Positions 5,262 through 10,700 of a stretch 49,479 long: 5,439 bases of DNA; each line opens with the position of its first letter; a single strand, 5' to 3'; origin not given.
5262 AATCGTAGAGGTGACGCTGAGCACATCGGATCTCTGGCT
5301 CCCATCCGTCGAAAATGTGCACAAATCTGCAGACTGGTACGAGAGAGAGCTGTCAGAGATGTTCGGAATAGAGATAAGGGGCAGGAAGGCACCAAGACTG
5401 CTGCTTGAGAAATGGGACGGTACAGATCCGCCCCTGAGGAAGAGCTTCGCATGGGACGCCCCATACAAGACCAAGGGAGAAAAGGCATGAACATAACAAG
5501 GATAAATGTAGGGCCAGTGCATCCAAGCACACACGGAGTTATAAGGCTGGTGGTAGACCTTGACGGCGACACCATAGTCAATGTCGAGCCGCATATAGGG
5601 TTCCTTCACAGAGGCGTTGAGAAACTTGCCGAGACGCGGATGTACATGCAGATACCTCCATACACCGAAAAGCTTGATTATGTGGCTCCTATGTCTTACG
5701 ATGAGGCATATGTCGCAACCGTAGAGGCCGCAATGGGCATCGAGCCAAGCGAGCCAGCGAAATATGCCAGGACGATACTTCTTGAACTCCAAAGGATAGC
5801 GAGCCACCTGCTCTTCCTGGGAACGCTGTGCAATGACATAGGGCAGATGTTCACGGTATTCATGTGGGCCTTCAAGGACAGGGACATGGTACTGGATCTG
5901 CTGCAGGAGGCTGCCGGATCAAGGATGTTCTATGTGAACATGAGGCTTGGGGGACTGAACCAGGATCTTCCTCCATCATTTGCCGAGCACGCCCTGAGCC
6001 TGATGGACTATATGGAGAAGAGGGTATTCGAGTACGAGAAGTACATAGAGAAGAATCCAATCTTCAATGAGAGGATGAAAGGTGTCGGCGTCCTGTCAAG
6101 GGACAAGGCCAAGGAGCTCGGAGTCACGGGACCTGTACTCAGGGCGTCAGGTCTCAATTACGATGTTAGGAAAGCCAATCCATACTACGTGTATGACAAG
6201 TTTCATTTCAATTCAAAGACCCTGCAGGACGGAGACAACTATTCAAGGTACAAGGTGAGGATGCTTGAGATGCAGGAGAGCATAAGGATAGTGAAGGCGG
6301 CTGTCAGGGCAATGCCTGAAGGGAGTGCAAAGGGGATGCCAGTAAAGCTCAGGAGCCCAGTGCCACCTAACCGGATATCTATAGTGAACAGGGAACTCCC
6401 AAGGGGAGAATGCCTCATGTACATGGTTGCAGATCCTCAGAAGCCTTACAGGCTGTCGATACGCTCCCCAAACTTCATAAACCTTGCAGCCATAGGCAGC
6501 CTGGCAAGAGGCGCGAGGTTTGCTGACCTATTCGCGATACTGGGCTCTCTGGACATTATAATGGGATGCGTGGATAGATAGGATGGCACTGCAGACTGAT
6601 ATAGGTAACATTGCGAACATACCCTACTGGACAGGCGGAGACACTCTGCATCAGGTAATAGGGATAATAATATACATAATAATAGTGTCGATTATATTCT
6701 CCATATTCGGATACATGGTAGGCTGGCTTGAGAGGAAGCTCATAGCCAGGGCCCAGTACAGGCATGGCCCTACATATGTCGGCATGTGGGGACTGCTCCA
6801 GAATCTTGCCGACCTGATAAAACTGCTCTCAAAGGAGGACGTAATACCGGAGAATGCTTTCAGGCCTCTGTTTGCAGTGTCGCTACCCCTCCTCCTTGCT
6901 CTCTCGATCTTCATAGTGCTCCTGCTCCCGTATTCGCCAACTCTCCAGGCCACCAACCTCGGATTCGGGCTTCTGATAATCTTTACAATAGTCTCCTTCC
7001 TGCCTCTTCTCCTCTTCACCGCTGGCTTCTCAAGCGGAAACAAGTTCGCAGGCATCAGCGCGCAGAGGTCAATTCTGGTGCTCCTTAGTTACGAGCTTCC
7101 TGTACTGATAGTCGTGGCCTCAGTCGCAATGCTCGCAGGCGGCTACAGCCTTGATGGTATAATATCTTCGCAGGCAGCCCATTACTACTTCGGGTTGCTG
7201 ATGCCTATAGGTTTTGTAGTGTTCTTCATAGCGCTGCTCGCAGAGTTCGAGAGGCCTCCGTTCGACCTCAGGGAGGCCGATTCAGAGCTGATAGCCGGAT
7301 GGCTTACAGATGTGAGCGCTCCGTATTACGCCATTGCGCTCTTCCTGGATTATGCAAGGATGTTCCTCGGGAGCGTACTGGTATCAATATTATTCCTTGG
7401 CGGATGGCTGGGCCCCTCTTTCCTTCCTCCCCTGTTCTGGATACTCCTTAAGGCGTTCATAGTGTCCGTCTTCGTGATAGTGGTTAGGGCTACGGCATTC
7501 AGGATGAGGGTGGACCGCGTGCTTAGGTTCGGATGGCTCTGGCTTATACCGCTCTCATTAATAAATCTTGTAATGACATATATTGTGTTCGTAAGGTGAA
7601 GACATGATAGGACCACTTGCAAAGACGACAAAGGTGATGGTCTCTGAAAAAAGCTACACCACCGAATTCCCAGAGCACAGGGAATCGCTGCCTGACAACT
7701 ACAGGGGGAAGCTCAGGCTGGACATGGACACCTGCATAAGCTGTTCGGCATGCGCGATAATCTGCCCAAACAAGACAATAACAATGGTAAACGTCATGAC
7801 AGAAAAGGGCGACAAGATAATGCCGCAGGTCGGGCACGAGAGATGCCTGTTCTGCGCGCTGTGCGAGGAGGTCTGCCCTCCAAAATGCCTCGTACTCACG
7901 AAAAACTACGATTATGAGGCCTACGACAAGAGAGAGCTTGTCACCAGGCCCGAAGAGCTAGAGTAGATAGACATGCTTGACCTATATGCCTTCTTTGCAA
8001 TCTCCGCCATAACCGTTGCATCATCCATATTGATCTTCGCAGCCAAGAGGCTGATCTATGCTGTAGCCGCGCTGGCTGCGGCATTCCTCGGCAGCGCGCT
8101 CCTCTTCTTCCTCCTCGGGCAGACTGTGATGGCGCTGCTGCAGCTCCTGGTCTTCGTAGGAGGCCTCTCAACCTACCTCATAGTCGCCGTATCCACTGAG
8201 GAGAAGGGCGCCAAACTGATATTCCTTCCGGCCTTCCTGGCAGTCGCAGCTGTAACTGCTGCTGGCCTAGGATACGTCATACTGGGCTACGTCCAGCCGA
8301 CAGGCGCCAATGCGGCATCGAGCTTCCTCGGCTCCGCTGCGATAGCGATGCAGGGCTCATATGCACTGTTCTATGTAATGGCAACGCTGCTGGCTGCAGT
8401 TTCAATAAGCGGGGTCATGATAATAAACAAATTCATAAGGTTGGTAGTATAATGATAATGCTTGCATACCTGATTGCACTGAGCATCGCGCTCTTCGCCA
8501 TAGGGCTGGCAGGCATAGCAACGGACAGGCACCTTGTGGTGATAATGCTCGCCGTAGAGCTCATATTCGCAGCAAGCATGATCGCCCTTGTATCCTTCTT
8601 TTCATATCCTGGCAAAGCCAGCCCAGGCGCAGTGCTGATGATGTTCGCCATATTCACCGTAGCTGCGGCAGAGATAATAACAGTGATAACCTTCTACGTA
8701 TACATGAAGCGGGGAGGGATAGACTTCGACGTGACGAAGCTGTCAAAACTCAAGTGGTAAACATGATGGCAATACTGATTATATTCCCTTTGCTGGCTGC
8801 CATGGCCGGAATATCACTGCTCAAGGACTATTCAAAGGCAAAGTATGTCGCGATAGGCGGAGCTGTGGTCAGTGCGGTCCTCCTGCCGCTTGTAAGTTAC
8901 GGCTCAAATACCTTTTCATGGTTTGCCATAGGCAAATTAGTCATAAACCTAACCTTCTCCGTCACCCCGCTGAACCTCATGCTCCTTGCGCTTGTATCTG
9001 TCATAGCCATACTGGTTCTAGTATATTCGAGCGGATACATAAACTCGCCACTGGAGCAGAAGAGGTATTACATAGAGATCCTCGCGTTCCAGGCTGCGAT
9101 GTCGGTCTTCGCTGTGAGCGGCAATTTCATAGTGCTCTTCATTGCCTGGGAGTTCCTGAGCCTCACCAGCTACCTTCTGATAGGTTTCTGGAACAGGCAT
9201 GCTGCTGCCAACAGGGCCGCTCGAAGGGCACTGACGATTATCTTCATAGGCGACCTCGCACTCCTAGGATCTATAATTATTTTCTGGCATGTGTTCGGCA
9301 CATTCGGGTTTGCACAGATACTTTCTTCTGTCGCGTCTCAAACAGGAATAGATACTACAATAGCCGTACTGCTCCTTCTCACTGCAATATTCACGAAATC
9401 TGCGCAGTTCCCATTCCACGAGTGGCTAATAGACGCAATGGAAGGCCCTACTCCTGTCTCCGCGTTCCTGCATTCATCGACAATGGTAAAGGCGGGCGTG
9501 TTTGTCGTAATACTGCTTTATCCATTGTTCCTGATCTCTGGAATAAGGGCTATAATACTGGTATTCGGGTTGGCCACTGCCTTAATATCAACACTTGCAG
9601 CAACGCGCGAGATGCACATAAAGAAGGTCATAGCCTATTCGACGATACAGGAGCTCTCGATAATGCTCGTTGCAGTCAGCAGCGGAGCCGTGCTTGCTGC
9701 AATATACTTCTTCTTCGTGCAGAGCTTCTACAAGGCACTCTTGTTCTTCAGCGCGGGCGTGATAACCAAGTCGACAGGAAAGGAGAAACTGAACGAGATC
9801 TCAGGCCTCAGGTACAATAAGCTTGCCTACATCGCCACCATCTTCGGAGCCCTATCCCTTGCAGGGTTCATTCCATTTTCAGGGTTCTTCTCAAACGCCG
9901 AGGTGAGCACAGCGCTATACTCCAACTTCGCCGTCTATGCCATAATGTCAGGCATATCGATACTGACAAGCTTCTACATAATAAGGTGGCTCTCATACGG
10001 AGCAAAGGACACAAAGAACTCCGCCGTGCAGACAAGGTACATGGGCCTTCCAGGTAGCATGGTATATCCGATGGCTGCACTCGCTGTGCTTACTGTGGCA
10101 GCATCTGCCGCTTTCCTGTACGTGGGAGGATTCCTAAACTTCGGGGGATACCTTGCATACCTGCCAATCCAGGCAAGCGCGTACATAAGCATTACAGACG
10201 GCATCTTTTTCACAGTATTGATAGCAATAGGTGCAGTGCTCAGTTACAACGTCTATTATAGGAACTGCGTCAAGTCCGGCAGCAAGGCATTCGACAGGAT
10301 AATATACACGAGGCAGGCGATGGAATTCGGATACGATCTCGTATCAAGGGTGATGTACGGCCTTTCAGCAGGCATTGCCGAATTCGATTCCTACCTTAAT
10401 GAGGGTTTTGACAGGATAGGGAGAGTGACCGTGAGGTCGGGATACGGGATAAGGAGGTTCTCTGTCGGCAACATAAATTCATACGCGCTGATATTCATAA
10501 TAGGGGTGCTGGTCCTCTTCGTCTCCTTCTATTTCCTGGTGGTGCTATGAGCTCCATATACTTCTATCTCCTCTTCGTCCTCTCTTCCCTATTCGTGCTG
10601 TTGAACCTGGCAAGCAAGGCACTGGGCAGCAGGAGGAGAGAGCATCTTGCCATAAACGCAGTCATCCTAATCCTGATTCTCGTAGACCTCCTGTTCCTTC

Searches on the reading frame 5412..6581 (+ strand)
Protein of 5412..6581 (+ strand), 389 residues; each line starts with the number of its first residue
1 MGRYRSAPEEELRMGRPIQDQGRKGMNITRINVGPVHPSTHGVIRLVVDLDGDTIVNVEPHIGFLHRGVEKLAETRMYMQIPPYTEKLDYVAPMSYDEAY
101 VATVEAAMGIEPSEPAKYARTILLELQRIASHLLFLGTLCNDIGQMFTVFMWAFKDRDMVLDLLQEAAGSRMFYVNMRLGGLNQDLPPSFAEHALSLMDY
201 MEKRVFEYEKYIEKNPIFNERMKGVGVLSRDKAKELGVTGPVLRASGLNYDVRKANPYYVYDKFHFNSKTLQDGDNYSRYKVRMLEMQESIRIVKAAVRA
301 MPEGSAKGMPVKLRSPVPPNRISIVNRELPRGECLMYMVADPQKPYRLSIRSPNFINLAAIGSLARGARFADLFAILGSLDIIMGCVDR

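Call 26: search_protein_families(library=pfam, proteins=[window:5412-6581:+], max_evalue=0.00001)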
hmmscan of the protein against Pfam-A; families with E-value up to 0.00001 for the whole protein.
window:5412-6581:+ (389 aa): 1 family
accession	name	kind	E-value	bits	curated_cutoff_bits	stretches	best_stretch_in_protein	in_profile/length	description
PF00346.24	Complex1_49kDa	-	2.7e-79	266.5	24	2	142-308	1-166/271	Respiratory-chain NADH dehydrogenase, 49 Kd subunit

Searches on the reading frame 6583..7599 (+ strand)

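Call 26: search_protein_families(library=pfam, proteins=[window:6583-7599:+], max_evalue=0.00001)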
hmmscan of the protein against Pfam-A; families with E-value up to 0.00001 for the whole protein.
window:6583-7599:+ (338 aa): 1 family
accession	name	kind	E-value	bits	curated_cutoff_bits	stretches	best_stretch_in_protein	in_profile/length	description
PF00146.26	NADHdh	-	3.7e-86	289.6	27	1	32-332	3-297/298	NADH dehydrogenase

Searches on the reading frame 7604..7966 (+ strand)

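Call 30: search_protein_families(library=pfam, proteins=[window:7604-7966:+], max_evalue=0.001)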
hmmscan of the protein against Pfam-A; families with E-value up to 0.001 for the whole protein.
window:7604-7966:+ (120 aa): 10 families
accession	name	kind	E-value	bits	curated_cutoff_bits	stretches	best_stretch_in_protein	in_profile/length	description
PF12838.12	Fer4_7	-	1.4e-09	38.7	27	1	43-94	1-51/52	4Fe-4S dicluster domain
PF14697.11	Fer4_21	-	3.9e-09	36.9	35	1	39-96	3-57/59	4Fe-4S dicluster domain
PF00037.32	Fer4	-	5.6e-09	35.9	21.1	1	39-60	3-24/24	4Fe-4S binding domain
PF13187.11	Fer4_9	-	6.2e-08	33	27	1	44-95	2-51/52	4Fe-4S dicluster domain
PF13237.11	Fer4_10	-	2.3e-07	31.1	25.5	1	37-92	2-53/53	4Fe-4S dicluster domain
PF13183.11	Fer4_8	-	8.5e-07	29.9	27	0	37-57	47-67/68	4Fe-4S dicluster domain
PF12797.12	Fer4_2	-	2.8e-05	24.2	24.5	1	38-55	4-21/22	4Fe-4S binding domain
PF13484.11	Fer4_16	-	7.7e-05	23.8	30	0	43-92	1-64/66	4Fe-4S double cluster binding domain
PF13534.11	Fer4_17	-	0.00018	22.4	22.2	0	39-57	41-59/61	4Fe-4S dicluster domain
PF12837.12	Fer4_6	-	0.0002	21.6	25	0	40-56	5-21/24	4Fe-4S binding domain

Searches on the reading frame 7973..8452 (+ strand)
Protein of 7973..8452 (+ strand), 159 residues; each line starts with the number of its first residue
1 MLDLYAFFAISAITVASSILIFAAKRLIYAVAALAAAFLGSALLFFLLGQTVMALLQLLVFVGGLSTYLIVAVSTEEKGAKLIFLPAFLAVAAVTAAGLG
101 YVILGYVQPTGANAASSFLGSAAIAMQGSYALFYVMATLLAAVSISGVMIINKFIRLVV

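Call 30: search_protein_families(library=pfam, proteins=[window:7973-8452:+], max_evalue=0.001)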
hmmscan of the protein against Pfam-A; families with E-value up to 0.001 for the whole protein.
window:7973-8452:+ (159 aa): 1 family
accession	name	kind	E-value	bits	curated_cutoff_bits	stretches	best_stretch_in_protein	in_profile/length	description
PF00499.25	Oxidored_q3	-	2e-06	28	33.2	1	17-150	1-145/146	NADH-ubiquinone/plastoquinone oxidoreductase chain 6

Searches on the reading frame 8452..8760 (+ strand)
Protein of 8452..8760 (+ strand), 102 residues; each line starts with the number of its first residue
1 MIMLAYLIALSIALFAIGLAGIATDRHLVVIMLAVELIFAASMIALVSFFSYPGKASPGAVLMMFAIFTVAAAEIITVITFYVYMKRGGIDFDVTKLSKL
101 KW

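Call 30: search_protein_families(library=pfam, proteins=[window:8452-8760:+], max_evalue=0.001)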
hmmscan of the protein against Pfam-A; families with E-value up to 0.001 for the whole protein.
window:8452-8760:+ (102 aa): 1 family
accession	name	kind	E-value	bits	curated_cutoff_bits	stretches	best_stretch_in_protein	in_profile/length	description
PF00420.29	Oxidored_q2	-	6.6e-12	45.4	26.1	1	7-95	2-90/95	NADH-ubiquinone/plastoquinone oxidoreductase chain 4L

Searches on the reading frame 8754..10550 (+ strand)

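Call 30: search_protein_families(library=pfam, proteins=[window:8754-10550:+], max_evalue=0.001)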
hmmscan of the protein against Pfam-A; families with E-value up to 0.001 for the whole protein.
window:8754-10550:+ (598 aa): 2 families
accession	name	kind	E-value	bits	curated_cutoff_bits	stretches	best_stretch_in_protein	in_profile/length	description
PF00361.26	Proton_antipo_M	-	8.4e-48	163.5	21.5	1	122-398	1-285/294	NADH:quinone oxidoreductase/Mrp antiporter, TM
PF00662.26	Proton_antipo_N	-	1.4e-08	34.9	24.5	1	56-105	1-50/51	NADH-Ubiquinone oxidoreductase (complex I), chain 5 N-terminus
